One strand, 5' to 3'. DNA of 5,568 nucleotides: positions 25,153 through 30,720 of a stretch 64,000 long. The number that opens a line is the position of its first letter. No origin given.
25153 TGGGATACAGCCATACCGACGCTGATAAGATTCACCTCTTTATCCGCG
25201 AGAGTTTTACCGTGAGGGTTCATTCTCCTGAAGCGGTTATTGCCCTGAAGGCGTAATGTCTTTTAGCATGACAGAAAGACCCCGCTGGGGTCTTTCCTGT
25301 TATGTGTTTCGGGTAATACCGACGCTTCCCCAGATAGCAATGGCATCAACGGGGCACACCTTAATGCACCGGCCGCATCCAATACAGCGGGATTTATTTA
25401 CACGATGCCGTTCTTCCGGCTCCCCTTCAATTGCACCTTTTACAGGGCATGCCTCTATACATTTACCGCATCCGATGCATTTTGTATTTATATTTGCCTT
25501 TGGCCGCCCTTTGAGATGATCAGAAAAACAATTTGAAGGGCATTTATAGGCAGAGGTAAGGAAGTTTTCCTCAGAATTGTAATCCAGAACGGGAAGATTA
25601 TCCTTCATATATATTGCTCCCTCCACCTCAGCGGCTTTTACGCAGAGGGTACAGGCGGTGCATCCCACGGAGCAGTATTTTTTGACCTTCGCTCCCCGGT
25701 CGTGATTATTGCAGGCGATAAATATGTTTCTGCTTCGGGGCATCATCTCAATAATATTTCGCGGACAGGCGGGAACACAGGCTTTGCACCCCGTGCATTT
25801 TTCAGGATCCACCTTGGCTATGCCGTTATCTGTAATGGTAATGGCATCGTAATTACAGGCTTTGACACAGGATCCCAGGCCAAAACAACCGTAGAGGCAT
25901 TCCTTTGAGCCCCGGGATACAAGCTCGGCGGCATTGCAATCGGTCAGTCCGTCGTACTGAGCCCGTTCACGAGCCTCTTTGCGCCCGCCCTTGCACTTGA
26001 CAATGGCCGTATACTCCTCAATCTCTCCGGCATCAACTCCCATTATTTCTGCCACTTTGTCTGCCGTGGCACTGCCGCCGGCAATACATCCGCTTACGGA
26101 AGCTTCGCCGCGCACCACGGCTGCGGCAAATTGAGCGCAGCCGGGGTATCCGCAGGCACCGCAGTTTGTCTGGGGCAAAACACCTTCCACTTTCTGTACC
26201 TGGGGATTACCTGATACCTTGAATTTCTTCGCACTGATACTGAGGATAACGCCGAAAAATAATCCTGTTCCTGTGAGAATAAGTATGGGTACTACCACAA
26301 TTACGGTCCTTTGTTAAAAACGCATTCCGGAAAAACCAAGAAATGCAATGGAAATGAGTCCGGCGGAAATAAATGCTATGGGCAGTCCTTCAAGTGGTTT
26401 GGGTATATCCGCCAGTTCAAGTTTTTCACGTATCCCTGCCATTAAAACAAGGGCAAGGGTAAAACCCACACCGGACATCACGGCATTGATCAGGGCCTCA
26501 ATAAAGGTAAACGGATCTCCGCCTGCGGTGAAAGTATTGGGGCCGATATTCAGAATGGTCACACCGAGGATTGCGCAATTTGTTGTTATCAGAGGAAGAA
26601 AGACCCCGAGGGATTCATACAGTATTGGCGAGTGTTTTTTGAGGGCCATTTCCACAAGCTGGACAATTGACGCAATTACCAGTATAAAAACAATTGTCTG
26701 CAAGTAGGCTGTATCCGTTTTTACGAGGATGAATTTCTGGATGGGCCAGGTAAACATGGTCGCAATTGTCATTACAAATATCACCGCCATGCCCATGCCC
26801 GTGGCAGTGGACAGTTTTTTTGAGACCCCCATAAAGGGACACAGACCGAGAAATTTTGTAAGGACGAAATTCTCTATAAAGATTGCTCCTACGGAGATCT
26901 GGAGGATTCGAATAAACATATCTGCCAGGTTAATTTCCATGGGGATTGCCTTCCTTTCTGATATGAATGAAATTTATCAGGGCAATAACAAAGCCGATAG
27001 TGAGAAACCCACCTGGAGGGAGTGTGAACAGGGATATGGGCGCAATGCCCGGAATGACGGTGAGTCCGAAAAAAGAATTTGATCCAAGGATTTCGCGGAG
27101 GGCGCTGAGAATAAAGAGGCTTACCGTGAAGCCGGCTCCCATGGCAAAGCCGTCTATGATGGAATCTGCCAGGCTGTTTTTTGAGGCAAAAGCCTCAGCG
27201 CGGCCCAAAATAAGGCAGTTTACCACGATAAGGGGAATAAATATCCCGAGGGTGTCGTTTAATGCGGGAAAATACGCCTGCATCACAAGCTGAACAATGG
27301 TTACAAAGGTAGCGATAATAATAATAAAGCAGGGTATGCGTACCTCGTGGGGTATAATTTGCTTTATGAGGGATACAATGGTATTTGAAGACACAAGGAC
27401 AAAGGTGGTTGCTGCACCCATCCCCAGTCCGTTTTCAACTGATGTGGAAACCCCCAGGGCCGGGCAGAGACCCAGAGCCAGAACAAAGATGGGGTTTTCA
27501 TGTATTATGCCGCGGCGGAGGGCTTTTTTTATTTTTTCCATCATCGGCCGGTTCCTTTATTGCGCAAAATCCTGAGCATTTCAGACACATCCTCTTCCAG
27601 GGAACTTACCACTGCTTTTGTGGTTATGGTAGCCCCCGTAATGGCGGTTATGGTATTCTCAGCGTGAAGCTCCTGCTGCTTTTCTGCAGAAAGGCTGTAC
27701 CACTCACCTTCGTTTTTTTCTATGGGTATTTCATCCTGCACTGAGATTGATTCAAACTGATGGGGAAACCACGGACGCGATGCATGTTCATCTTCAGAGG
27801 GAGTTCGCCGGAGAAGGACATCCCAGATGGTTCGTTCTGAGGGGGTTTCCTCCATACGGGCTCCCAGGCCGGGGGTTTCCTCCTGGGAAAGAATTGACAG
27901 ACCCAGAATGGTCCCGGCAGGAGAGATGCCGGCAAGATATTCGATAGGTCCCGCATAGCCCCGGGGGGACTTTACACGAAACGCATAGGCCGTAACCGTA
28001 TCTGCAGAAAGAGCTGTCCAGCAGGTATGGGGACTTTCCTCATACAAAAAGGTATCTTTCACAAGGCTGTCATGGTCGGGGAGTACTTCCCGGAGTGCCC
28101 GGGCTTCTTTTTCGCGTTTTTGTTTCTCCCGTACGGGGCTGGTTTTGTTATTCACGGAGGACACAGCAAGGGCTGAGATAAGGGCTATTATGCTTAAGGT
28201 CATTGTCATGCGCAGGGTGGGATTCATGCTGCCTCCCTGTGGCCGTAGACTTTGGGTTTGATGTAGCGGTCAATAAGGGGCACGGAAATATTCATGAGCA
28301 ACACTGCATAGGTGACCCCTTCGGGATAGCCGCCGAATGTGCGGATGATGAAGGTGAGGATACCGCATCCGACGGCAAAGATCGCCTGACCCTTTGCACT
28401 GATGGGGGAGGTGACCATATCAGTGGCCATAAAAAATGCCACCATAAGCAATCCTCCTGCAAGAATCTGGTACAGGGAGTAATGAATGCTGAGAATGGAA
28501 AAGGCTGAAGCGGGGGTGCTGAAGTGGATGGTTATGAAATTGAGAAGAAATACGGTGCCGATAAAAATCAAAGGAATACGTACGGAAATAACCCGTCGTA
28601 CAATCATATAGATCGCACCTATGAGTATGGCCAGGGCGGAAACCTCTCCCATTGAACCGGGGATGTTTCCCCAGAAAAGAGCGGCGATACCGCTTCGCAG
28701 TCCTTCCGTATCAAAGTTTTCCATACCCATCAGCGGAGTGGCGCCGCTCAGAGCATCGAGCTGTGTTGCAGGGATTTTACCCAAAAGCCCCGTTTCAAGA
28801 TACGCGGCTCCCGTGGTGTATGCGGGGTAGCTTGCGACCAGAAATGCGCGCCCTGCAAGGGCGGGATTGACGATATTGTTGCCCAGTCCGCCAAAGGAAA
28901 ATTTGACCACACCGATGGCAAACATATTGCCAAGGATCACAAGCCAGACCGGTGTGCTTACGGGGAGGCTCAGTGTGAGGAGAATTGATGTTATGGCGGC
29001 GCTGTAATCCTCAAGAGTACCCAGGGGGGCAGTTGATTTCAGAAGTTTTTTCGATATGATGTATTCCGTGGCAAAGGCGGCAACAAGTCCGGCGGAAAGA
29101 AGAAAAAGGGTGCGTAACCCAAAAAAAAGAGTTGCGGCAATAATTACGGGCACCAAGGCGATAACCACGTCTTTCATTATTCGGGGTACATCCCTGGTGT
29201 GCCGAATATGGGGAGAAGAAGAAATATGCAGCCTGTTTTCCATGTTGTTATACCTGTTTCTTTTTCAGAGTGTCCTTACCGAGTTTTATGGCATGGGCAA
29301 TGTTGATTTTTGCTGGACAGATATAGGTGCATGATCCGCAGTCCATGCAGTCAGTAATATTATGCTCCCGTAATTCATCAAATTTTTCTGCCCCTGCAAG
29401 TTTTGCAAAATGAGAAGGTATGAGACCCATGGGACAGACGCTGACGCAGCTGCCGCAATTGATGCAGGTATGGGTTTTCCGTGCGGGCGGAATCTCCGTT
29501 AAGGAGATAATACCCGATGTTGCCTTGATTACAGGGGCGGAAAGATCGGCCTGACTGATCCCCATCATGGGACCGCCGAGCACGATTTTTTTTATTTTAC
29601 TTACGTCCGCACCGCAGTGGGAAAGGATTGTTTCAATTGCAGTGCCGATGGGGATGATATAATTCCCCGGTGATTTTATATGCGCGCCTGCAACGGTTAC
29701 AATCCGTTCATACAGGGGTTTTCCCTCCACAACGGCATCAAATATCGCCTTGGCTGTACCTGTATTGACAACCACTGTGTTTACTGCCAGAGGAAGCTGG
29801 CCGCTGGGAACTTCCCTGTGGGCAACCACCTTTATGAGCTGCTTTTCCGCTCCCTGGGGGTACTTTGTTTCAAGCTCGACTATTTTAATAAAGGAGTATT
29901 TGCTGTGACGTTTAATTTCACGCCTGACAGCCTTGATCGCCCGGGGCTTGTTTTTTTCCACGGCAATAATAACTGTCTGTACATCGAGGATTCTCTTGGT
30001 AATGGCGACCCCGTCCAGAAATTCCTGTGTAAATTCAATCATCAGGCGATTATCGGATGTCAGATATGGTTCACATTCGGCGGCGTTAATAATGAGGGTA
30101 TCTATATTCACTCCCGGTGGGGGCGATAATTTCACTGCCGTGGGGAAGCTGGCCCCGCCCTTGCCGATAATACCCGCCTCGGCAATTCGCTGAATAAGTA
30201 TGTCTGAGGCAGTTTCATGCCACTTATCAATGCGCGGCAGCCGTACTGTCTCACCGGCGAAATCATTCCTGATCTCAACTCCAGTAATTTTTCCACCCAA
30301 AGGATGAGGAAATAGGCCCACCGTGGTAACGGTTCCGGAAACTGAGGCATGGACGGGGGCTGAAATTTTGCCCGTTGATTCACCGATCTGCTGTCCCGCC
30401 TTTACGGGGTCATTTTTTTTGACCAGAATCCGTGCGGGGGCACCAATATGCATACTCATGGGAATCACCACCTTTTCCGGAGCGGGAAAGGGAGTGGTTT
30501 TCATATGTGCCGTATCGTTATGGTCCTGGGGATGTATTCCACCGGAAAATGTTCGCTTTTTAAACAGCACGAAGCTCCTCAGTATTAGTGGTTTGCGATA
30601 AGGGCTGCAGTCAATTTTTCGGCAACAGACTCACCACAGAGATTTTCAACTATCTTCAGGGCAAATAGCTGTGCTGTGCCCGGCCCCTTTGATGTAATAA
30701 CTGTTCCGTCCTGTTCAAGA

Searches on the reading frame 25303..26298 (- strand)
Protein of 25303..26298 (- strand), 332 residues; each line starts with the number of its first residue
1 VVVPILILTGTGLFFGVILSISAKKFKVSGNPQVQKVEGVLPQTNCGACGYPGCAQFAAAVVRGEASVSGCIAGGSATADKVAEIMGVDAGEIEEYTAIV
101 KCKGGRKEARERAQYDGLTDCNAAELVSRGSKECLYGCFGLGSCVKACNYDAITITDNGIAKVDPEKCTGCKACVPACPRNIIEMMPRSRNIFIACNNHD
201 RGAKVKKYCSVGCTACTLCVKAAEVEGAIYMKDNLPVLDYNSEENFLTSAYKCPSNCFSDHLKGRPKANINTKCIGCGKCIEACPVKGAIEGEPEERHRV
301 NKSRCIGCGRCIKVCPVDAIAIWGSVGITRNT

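Call 9: search_protein_families(library=pfam, proteins=[window:25303-26298:-], max_evalue=0.001)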
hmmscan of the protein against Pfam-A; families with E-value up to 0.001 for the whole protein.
window:25303-26298:- (332 aa): 15 families
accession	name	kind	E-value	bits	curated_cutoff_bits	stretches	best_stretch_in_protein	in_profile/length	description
PF14697.11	Fer4_21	-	5.6e-24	84.5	35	2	269-321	2-58/59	4Fe-4S dicluster domain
PF00037.32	Fer4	-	2.5e-21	75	21.1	3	299-320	2-23/24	4Fe-4S binding domain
PF12838.12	Fer4_7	-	1.5e-20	73.8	27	3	273-319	1-52/52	4Fe-4S dicluster domain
PF04060.18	FeS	-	1.7e-15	56.9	23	1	41-72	1-32/33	Putative Fe-S cluster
PF12837.12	Fer4_6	-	3.3e-15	55.6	25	3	300-320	4-24/24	4Fe-4S binding domain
PF13187.11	Fer4_9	-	2.9e-14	53.3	27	2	273-320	1-52/52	4Fe-4S dicluster domain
PF12797.12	Fer4_2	-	1.3e-13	50.3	24.5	3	162-179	4-21/22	4Fe-4S binding domain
PF13237.11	Fer4_10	-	3.8e-13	49.6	25.5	2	271-316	6-53/53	4Fe-4S dicluster domain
PF12800.12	Fer4_4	-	3.7e-12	45.9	24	2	165-180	1-16/17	4Fe-4S binding domain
PF25160.1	LdpA_Fe-S-bd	-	5.8e-11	42.4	27.6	2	297-321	20-44/49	LdpA Fe-S cluster-binding domain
PF13484.11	Fer4_16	-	4.4e-06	27.8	30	0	304-321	1-18/66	4Fe-4S double cluster binding domain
PF12798.12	Fer4_3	-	6e-06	27.1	27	1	305-319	1-15/15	4Fe-4S binding domain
PF17179.9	Fer4_22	-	9.4e-05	23.6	27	0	298-318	74-94/95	4Fe-4S dicluster domain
PF13459.11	Fer4_15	-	0.00061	20.9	22.4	0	162-181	2-21/66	4Fe-4S single cluster domain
PF13183.11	Fer4_8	-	0.00067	20.6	27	0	272-318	3-67/68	4Fe-4S dicluster domain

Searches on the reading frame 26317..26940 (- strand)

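Call 9: search_protein_families(library=pfam, proteins=[window:26317-26940:-], max_evalue=0.001)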
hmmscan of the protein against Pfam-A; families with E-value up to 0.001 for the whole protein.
window:26317-26940:- (208 aa): 1 family
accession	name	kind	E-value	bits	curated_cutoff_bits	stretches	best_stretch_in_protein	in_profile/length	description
PF02508.19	Rnf-Nqr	-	1e-60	205.2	23.8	1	13-206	2-173/174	Rnf-Nqr subunit, membrane protein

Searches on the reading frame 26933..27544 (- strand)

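Call 9: search_protein_families(library=pfam, proteins=[window:26933-27544:-], max_evalue=0.001)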
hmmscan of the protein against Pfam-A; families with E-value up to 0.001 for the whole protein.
window:26933-27544:- (204 aa): 1 family
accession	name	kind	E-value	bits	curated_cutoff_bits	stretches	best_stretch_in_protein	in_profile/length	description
PF02508.19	Rnf-Nqr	-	3.2e-65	219.8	23.8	1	7-187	3-174/174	Rnf-Nqr subunit, membrane protein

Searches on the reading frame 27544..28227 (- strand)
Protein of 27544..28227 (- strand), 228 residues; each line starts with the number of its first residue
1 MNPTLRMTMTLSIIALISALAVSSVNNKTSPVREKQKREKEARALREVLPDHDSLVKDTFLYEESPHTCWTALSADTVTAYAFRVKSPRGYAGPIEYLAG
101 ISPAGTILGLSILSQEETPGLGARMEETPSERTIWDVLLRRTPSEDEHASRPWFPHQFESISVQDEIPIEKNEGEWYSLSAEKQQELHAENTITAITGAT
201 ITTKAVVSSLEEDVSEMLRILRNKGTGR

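Call 9: search_protein_families(library=pfam, proteins=[window:27544-28227:-], max_evalue=0.001)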
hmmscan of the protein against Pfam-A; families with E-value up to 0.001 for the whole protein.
window:27544-28227:- (228 aa): 1 family
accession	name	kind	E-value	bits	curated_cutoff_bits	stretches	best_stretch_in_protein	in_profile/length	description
PF04205.19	FMN_bind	-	4.2e-15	56.6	22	1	90-211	1-73/77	FMN-binding domain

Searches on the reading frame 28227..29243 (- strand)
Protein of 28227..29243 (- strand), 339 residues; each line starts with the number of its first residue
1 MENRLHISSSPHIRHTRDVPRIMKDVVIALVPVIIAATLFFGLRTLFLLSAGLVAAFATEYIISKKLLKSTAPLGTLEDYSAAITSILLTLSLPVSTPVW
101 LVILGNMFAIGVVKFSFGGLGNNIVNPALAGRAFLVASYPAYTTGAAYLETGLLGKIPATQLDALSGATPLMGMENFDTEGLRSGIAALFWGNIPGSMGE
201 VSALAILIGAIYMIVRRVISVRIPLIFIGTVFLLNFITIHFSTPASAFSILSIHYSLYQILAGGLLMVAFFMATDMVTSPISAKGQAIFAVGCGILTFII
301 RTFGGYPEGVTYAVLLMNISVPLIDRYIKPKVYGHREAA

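Call 9: search_protein_families(library=pfam, proteins=[window:28227-29243:-], max_evalue=0.001)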
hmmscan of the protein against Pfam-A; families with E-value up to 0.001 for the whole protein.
window:28227-29243:- (339 aa): 1 family
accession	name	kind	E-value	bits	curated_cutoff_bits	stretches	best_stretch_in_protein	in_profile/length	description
PF03116.20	NQR2_RnfD_RnfE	-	5.5e-102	341.6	27.7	1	7-334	2-296/296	NQR2, RnfD, RnfE family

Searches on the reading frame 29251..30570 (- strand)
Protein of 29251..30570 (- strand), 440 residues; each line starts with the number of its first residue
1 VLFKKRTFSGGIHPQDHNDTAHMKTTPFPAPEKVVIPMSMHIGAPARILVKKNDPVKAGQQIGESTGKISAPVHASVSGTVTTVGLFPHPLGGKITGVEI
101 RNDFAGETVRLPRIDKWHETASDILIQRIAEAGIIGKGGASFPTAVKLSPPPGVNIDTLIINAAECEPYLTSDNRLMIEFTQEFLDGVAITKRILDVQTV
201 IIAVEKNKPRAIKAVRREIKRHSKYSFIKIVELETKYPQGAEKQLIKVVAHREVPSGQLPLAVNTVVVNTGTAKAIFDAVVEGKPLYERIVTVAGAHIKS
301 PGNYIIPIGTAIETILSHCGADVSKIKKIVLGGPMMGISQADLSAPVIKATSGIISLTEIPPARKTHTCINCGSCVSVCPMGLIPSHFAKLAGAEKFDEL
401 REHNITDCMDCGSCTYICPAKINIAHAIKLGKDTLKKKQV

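Call 9: search_protein_families(library=pfam, proteins=[window:29251-30570:-], max_evalue=0.001)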
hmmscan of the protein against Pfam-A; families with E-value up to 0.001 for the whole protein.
window:29251-30570:- (440 aa): 16 families
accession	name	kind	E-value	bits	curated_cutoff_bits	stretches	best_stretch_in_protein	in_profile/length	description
PF01512.22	Complex1_51K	-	2.2e-47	161.1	31.2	1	129-277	1-149/150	Nuo51 FMN-binding domain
PF13375.12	RnfC_N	-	1.3e-29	102.6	25.6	1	7-104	2-100/101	RnfC Barrel sandwich hybrid domain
PF12838.12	Fer4_7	-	1e-09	39.1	27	1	368-422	1-52/52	4Fe-4S dicluster domain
PF13187.11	Fer4_9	-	1.3e-09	38.3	27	1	369-421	2-50/52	4Fe-4S dicluster domain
PF13183.11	Fer4_8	-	3.1e-09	37.7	27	1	367-422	3-68/68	4Fe-4S dicluster domain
PF13237.11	Fer4_10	-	6.3e-09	36.1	25.5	1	365-419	5-53/53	4Fe-4S dicluster domain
PF13534.11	Fer4_17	-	1.1e-08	35.9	22.2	0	398-423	35-61/61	4Fe-4S dicluster domain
PF13746.11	Fer4_18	-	5.1e-07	30.3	27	1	394-430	47-83/114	4Fe-4S dicluster domain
PF00037.32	Fer4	-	8.8e-07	28.9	21.1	1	369-383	8-22/24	4Fe-4S binding domain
PF12797.12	Fer4_2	-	1.4e-06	28.3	24.5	0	368-380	9-21/22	4Fe-4S binding domain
PF12837.12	Fer4_6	-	3.5e-06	27.1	25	1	365-384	5-24/24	4Fe-4S binding domain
PF12800.12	Fer4_4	-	3.7e-06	27.3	24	0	367-382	2-17/17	4Fe-4S binding domain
PF10531.15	SLBB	-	7e-06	26.2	27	1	290-338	1-54/55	SLBB domain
PF25160.1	LdpA_Fe-S-bd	-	7.1e-06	26.2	27.6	0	366-386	25-45/49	LdpA Fe-S cluster-binding domain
PF13484.11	Fer4_16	-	4.7e-05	24.5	30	0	368-420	1-65/66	4Fe-4S double cluster binding domain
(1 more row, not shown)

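Call 25: find_homologous_proteins(query=window:29251-30570:-, max_evalue=1e-50)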
Query window:29251-30570:- (440 aa): 7995 proteins with E <= 1e-50 among 8000 candidates; the best 120 are listed.
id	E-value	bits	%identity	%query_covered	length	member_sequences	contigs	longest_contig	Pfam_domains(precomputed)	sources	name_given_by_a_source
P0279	2.2e-279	944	96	100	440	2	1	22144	PF13375.13,PF12837.13,PF13746.12,PF13484.12,PF12838.13,PF13534.12,PF12800.13,PF10531.16,PF12797.13,PF00037.33,PF01512.23,PF25160.2,PF13237.12,PF13183.12,PF13187.12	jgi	jgi:electron transport complex protein RnfC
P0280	1.2e-193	662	68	100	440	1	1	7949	PF13375.13,PF10531.16,PF12797.13,PF12838.13,PF01512.23,PF13237.12,PF13183.12,PF13187.12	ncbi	ncbi:MAG: electron transport complex subunit RsxC [Fibrobacterota bacterium]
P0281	8.0e-193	659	67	100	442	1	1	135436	PF13375.13,PF10531.16,PF13746.12,PF12838.13,PF01512.23,PF13237.12,PF13183.12,PF13187.12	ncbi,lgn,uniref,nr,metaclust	ncbi:electron transport complex subunit RsxC [Chitinivibrio alkaliphilus]|uniref:Ion-translocating o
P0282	1.1e-159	550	56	98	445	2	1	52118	PF13375.13,PF10531.16,PF12838.13,PF13534.12,PF01512.23,PF13237.12,PF13183.12,PF13187.12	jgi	jgi:electron transport complex protein RnfC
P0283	1.0e-151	524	54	99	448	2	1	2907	PF13375.13,PF10531.16,PF12797.13,PF00037.33,PF13746.12,PF12838.13,PF13534.12,PF01512.23,PF13237.12,PF13183.12,PF13187.12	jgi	-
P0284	1.3e-149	517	52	99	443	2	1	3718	PF13375.13,PF10531.16,PF12797.13,PF00037.33,PF13484.12,PF12838.13,PF13534.12,PF01512.23,PF13237.12,PF13183.12,PF13187.12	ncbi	-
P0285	1.9e-146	506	54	98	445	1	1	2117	PF13375.13,PF12837.13,PF13484.12,PF12838.13,PF13534.12,PF10531.16,PF12797.13,PF00037.33,PF01512.23,PF13237.12,PF13183.12,PF13187.12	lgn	-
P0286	2.6e-145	503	52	98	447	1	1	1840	PF13375.13,PF10531.16,PF13746.12,PF12838.13,PF13534.12,PF01512.23,PF13237.12,PF13183.12,PF13187.12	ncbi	-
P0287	3.5e-145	502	53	98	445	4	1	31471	PF13375.13,PF10531.16,PF12797.13,PF00037.33,PF12838.13,PF13534.12,PF01512.23,PF13237.12,PF13183.12,PF13187.12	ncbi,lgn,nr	ncbi:MAG: electron transport complex subunit RsxC [Chitinispirillaceae bacterium]|nr:electron transp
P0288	1.3e-144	500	52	100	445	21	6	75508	PF13375.13,PF10531.16,PF12797.13,PF00037.33,PF12838.13,PF13534.12,PF01512.23,PF13237.12,PF13183.12,PF12800.13,PF13187.12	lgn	-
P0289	4.6e-144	499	51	99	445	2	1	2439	PF13375.13,PF13746.12,PF13484.12,PF12838.13,PF13534.12,PF12800.13,PF12797.13,PF00037.33,PF01512.23,PF13237.12,PF13183.12,PF13187.12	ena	-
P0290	1.4e-143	497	52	98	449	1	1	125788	PF14697.12,PF13375.13,PF12837.13,PF13484.12,PF12838.13,PF13534.12,PF12797.13,PF00037.33,PF01512.23,PF13237.12,PF13183.12,PF13187.12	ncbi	-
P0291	3.6e-143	496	51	98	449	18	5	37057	PF14697.12,PF13375.13,PF10531.16,PF12797.13,PF00037.33,PF12838.13,PF13534.12,PF01512.23,PF13237.12,PF13183.12,PF13187.12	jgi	-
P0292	3.8e-143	496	52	98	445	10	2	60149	PF13375.13,PF10531.16,PF12797.13,PF00037.33,PF12838.13,PF13534.12,PF01512.23,PF13237.12,PF13183.12,PF12800.13,PF13187.12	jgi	-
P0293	6.2e-143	495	51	100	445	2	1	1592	PF14697.12,PF13375.13,PF10531.16,PF12797.13,PF00037.33,PF12838.13,PF01512.23,PF13237.12,PF13183.12,PF12800.13,PF13187.12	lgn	-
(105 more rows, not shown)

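Call 28: find_encoding_contigs(protein=P0281, flank=10000, max_places=2)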
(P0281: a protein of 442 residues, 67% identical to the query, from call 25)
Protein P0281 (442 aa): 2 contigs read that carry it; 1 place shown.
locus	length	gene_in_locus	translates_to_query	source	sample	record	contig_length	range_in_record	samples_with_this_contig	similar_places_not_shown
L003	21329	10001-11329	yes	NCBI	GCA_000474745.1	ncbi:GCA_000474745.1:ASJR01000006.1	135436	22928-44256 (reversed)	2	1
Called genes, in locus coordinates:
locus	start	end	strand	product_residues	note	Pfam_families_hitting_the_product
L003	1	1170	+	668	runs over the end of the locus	PF00989:PAS (faint), PF13188:PAS_8 (faint), PF00512:HisKA (weak), PF02518:HATPase_c, PF00072:Response_reg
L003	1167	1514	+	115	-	-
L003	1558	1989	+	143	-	-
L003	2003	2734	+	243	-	PF01553:Acyltransferase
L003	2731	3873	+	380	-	PF13506:Glyco_transf_21, PF00535:Glycos_transf_2, PF13641:Glyco_tranf_2_3, PF13632:Glyco_trans_2_3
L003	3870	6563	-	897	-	PF02739:5_3_exonuc_N, PF01367:5_3_exonuc, PF01612:DNA_pol_A_exo1, PF22619:DNA_polI_exo1 (weak), PF00476:DNA_pol_A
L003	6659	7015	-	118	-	PF00072:Response_reg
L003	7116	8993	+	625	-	PF03772:Competence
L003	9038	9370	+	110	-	PF01740:STAS, PF13466:STAS_2 (weak)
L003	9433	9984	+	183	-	PF01965:DJ-1_PfpI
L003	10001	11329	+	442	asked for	PF13375:RnfC_N, PF01512:Complex1_51K, PF10531:SLBB, PF13746:Fer4_18 (faint), PF12838:Fer4_7 (weak), PF13183:Fer4_8 (weak), PF13187:Fer4_9, PF13237:Fer4_10 (faint)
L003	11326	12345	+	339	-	PF03116:NQR2_RnfD_RnfE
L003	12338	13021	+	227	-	PF04205:FMN_bind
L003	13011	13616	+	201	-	PF02508:Rnf-Nqr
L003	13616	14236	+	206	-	PF02508:Rnf-Nqr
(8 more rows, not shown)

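Call 48: find_encoding_contigs(protein=P0280, flank=8000, max_places=2)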
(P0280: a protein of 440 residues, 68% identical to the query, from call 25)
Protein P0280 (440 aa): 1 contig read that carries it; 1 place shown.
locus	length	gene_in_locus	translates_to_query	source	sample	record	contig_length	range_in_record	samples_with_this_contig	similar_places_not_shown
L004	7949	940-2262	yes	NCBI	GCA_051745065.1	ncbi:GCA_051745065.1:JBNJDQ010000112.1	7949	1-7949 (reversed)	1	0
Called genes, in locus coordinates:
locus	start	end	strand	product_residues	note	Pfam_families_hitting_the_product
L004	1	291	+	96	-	PF00326:Peptidase_S9 (weak), PF01738:DLH (weak)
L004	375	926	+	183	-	PF01965:DJ-1_PfpI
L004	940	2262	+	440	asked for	PF13375:RnfC_N, PF01512:Complex1_51K, PF10531:SLBB (weak), PF12797:Fer4_2 (faint), PF12838:Fer4_7, PF13183:Fer4_8 (weak), PF13187:Fer4_9 (weak), PF13237:Fer4_10 (weak)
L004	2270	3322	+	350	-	PF03116:NQR2_RnfD_RnfE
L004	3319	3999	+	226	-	PF04205:FMN_bind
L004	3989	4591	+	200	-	PF02508:Rnf-Nqr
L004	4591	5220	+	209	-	PF02508:Rnf-Nqr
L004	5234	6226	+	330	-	PF04060:FeS, PF12838:Fer4_7 (weak), PF14697:Fer4_21, PF13237:Fer4_10, PF14697:Fer4_21, PF12838:Fer4_7, PF13187:Fer4_9, PF00037:Fer4, +9 more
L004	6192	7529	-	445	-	PF00702:Hydrolase, PF13419:HAD_2, PF00293:NUDIX (weak)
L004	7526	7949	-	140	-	PF00551:Formyl_trans_N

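Call 49: find_encoding_contigs(protein=P0282, flank=10000, max_places=2)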
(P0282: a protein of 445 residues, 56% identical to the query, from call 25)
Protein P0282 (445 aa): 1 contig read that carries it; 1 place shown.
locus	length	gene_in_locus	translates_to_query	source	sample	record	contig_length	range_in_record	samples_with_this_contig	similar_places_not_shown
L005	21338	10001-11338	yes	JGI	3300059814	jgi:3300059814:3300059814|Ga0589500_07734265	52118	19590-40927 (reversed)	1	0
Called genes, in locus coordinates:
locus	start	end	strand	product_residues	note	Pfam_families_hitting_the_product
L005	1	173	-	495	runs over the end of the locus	-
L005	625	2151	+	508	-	PF06863:DUF1254, PF06742:DUF1214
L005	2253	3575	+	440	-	PF06863:DUF1254, PF06742:DUF1214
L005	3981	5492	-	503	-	PF00478:IMPDH, PF00571:CBS (weak), PF03060:NMO (weak), PF01070:FMN_dh (weak)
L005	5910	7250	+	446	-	PF00275:EPSP_synthase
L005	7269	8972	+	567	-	PF13567:DUF4131, PF03772:Competence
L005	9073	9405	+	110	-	PF01740:STAS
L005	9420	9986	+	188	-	PF01965:DJ-1_PfpI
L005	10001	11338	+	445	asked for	PF13375:RnfC_N, PF01512:Complex1_51K, PF10531:SLBB (weak), PF12838:Fer4_7 (weak), PF13183:Fer4_8 (weak), PF13187:Fer4_9 (weak), PF13237:Fer4_10 (weak), PF13534:Fer4_17 (weak)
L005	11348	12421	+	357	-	PF03116:NQR2_RnfD_RnfE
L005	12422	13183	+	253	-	PF04205:FMN_bind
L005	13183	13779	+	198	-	PF02508:Rnf-Nqr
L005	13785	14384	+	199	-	PF02508:Rnf-Nqr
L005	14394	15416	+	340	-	PF04060:FeS, PF13187:Fer4_9 (weak), PF14697:Fer4_21 (weak), PF00037:Fer4 (weak), PF12837:Fer4_6 (weak), PF12838:Fer4_7, PF13187:Fer4_9, PF00037:Fer4, +8 more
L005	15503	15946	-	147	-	PF02915:Rubrerythrin, PF13668:Ferritin_2 (faint)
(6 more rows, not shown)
